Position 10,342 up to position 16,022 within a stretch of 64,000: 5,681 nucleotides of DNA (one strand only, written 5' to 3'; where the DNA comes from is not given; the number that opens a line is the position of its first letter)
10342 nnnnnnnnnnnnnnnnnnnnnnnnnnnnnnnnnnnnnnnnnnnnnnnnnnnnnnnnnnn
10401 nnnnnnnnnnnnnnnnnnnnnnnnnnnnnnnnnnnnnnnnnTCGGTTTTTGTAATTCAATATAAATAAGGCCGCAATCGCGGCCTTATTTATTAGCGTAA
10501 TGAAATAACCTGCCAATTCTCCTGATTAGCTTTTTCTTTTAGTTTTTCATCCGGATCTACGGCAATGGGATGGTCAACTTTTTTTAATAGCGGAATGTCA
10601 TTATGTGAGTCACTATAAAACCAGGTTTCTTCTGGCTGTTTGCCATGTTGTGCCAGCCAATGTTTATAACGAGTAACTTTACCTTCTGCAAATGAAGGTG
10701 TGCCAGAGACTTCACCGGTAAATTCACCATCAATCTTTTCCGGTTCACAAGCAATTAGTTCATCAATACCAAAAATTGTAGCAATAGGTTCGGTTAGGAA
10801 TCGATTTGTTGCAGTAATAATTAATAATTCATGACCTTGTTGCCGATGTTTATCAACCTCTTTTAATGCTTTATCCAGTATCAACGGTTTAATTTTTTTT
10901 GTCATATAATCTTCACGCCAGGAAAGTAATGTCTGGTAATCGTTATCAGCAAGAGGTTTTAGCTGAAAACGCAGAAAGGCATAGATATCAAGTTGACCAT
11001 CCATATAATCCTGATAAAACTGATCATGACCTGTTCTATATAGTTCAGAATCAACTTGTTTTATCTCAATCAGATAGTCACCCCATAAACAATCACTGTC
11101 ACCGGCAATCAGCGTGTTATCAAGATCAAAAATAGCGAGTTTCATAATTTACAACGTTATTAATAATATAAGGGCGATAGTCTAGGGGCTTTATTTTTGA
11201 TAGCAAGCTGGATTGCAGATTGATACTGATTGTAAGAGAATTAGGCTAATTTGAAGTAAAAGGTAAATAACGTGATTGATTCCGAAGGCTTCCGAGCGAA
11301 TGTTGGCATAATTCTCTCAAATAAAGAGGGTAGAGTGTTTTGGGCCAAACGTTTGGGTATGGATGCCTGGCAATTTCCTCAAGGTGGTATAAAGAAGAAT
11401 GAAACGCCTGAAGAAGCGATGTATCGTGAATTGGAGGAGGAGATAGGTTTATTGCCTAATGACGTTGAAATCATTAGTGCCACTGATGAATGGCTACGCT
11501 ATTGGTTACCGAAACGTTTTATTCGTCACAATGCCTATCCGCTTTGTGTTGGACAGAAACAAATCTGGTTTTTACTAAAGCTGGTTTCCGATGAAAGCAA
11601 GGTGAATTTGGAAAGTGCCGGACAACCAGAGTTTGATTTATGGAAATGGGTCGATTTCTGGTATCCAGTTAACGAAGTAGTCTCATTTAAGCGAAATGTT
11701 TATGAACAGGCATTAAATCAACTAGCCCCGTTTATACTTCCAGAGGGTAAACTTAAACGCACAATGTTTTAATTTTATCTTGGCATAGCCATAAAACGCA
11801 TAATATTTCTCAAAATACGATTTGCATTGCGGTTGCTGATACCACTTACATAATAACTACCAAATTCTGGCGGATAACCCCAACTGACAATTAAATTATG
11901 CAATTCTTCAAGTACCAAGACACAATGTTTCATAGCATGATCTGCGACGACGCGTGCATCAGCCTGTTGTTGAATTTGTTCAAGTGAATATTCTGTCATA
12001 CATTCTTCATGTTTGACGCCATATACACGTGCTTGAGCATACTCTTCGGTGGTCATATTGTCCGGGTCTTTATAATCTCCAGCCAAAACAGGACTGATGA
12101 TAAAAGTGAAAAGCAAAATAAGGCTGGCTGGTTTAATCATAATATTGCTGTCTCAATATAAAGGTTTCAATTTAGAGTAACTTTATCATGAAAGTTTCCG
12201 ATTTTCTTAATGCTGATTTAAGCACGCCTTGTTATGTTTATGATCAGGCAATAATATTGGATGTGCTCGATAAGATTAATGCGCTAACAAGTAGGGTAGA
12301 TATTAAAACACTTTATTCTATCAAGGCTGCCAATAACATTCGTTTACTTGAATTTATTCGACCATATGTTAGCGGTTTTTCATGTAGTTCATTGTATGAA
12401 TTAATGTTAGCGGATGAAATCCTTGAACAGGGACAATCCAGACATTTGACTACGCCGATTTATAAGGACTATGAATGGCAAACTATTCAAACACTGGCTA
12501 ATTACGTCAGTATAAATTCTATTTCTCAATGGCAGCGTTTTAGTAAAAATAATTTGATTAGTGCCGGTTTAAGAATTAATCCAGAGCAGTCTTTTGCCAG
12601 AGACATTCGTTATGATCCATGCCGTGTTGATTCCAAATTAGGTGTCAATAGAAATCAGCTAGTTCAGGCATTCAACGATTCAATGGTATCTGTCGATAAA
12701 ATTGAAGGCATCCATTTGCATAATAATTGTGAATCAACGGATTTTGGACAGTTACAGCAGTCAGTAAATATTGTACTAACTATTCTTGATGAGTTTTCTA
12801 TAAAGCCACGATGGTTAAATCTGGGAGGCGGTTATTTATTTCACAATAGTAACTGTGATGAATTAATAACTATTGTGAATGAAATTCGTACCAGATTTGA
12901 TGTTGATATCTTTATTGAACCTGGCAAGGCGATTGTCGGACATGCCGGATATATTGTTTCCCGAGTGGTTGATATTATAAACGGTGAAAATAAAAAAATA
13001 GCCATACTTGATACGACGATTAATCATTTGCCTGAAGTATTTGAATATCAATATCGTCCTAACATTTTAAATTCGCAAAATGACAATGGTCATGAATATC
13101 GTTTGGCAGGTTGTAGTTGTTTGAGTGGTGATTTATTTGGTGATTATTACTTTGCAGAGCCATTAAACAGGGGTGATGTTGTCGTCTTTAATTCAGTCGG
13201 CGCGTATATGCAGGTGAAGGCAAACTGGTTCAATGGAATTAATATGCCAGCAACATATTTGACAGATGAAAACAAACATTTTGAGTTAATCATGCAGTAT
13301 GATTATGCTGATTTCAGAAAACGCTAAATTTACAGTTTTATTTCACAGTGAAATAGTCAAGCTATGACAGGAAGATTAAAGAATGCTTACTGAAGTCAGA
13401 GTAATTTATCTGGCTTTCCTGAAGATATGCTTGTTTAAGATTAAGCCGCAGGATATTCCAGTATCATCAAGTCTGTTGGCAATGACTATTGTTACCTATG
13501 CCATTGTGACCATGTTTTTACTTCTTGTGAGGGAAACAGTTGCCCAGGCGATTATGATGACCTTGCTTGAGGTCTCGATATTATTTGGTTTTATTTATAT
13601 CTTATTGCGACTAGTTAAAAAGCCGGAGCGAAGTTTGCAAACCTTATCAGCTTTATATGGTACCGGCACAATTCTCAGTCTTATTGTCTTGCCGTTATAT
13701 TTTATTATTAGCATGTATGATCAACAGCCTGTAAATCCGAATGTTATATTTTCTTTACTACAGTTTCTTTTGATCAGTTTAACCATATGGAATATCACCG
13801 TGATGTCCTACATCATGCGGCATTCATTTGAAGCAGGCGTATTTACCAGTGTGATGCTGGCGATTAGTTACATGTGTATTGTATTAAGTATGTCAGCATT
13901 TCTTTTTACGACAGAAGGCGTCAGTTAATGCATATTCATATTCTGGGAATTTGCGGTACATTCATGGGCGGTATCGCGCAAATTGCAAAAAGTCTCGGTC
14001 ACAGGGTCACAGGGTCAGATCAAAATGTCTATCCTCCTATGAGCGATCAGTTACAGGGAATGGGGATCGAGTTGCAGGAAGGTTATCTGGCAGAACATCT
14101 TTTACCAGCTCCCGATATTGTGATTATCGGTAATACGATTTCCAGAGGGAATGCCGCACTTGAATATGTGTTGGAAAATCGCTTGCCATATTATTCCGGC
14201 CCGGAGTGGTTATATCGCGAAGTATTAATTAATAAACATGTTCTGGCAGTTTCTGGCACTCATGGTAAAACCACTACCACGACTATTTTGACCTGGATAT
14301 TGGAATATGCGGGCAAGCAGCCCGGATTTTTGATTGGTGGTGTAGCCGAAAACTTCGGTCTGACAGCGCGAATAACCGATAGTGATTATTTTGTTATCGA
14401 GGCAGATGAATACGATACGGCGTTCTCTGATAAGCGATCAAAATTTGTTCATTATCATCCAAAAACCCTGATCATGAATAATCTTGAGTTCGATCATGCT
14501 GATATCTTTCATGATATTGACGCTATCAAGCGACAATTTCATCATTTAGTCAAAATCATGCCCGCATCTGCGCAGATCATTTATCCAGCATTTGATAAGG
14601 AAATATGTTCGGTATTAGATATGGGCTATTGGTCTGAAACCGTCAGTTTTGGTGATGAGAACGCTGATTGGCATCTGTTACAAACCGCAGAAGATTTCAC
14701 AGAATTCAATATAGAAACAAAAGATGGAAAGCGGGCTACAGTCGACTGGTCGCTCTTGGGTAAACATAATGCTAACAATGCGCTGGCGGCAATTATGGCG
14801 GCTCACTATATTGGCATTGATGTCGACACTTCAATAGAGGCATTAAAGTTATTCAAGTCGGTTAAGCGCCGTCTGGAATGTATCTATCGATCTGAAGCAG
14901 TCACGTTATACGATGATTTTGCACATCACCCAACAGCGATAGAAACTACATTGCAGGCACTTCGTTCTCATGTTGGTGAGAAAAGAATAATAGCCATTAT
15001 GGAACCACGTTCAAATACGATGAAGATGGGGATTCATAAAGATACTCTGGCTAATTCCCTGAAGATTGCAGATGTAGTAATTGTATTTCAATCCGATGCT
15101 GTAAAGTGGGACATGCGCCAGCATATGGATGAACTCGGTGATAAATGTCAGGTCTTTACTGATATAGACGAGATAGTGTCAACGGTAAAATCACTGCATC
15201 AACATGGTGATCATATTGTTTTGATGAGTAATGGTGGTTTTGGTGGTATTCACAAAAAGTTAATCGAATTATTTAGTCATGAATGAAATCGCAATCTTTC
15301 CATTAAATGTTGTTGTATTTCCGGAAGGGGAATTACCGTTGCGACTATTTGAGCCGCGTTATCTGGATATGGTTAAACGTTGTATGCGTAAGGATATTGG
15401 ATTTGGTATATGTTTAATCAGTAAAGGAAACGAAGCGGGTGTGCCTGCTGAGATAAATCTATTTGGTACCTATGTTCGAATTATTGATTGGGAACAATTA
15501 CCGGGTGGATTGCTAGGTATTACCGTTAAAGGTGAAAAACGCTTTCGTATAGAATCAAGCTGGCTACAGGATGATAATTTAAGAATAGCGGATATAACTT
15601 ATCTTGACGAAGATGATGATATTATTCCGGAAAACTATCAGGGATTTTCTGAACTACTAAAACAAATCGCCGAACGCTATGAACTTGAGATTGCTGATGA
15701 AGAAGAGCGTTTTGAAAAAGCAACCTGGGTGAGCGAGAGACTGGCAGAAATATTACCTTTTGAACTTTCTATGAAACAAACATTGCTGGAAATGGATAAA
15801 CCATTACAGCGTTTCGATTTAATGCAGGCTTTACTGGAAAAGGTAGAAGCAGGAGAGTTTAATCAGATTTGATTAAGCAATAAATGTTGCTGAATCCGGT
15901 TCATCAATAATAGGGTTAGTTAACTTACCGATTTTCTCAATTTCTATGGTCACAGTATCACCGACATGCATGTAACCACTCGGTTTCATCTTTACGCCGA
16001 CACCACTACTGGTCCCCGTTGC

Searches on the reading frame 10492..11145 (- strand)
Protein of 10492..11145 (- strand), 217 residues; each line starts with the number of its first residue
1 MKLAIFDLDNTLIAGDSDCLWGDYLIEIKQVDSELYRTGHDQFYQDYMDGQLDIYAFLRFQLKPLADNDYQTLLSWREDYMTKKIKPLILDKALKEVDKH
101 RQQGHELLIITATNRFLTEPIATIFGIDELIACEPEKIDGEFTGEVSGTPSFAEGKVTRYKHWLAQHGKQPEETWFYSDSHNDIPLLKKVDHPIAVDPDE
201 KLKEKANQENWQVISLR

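Call 37: search_protein_families(library=pfam, proteins=[window:10492-11145:-], max_evalue=0.00001)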
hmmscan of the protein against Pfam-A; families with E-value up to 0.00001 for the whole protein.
window:10492-11145:- (217 aa): 2 families
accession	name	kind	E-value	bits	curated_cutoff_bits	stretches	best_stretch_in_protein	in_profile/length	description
PF12710.13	HAD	-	3.6e-34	119.3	27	1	4-188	1-189/189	haloacid dehalogenase-like hydrolase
PF00702.32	Hydrolase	-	3.6e-13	50.8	26.4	1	1-190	1-190/191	haloacid dehalogenase-like hydrolase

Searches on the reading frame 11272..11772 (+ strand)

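Call 37: search_protein_families(library=pfam, proteins=[window:11272-11772:+], max_evalue=0.00001)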
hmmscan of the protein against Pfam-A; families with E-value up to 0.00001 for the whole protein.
window:11272-11772:+ (166 aa): 1 family
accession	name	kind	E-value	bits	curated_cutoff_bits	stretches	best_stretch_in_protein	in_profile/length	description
PF00293.34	NUDIX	-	2.3e-20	73.4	21.1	1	7-136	2-118/134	NUDIX domain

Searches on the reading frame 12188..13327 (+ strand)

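Call 37: search_protein_families(library=pfam, proteins=[window:12188-13327:+], max_evalue=0.00001)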
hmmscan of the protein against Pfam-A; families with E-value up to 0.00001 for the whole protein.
window:12188-13327:+ (379 aa): 2 families
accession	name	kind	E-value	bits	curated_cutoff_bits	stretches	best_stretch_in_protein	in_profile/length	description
PF00278.28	Orn_DAP_Arg_deC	-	2.5e-13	50.5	23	1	15-338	1-95/95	Pyridoxal-dependent decarboxylase, C-terminal sheet domain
PF02784.22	Orn_Arg_deC_N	-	4.2e-11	43.1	23.4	1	33-250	11-246/247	Pyridoxal-dependent decarboxylase, pyridoxal binding domain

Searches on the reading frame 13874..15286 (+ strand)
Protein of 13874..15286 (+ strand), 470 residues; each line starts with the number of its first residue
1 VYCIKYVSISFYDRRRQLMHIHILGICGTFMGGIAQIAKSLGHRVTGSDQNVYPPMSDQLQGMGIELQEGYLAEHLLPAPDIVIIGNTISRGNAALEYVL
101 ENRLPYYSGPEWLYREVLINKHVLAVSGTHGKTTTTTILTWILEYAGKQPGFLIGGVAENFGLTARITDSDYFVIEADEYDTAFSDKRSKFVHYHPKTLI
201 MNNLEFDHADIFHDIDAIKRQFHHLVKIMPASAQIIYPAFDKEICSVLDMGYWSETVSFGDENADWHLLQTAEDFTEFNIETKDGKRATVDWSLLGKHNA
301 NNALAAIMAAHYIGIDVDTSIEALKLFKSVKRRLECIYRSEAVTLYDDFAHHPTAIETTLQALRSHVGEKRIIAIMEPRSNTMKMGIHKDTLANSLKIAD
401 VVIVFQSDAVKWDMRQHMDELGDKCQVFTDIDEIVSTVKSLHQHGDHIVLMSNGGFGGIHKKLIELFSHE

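Call 38: search_protein_families(library=pfam, proteins=[window:13874-15286:+], max_evalue=0.00001)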
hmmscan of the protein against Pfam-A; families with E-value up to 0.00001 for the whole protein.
window:13874-15286:+ (470 aa): 3 families
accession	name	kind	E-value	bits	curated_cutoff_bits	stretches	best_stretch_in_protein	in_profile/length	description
PF08245.18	Mur_ligase_M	-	1.5e-23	84.3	24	1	126-310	1-200/200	Mur ligase middle domain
PF02875.26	Mur_ligase_C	-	4e-19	70.1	28.4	1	332-454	1-127/127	Mur ligase, glutamate ligase domain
PF01225.30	Mur_ligase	-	4e-18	66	21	1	20-113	1-87/95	Mur ligase family, catalytic domain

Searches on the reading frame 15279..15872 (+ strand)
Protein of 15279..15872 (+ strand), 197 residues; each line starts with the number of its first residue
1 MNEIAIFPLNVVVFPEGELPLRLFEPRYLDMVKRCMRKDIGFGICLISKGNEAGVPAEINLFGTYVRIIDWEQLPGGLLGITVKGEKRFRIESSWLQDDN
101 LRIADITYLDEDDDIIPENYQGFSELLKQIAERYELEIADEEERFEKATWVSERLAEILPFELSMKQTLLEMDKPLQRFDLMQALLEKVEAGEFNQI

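Call 38: search_protein_families(library=pfam, proteins=[window:15279-15872:+], max_evalue=0.00001)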
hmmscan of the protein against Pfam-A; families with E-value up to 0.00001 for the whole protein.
window:15279-15872:+ (197 aa): 1 family
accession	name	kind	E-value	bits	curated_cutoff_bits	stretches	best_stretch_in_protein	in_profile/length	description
PF02190.22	LON_substr_bdg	-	4.1e-28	99.1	28.7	1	4-187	2-199/200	ATP-dependent protease La (LON) substrate-binding domain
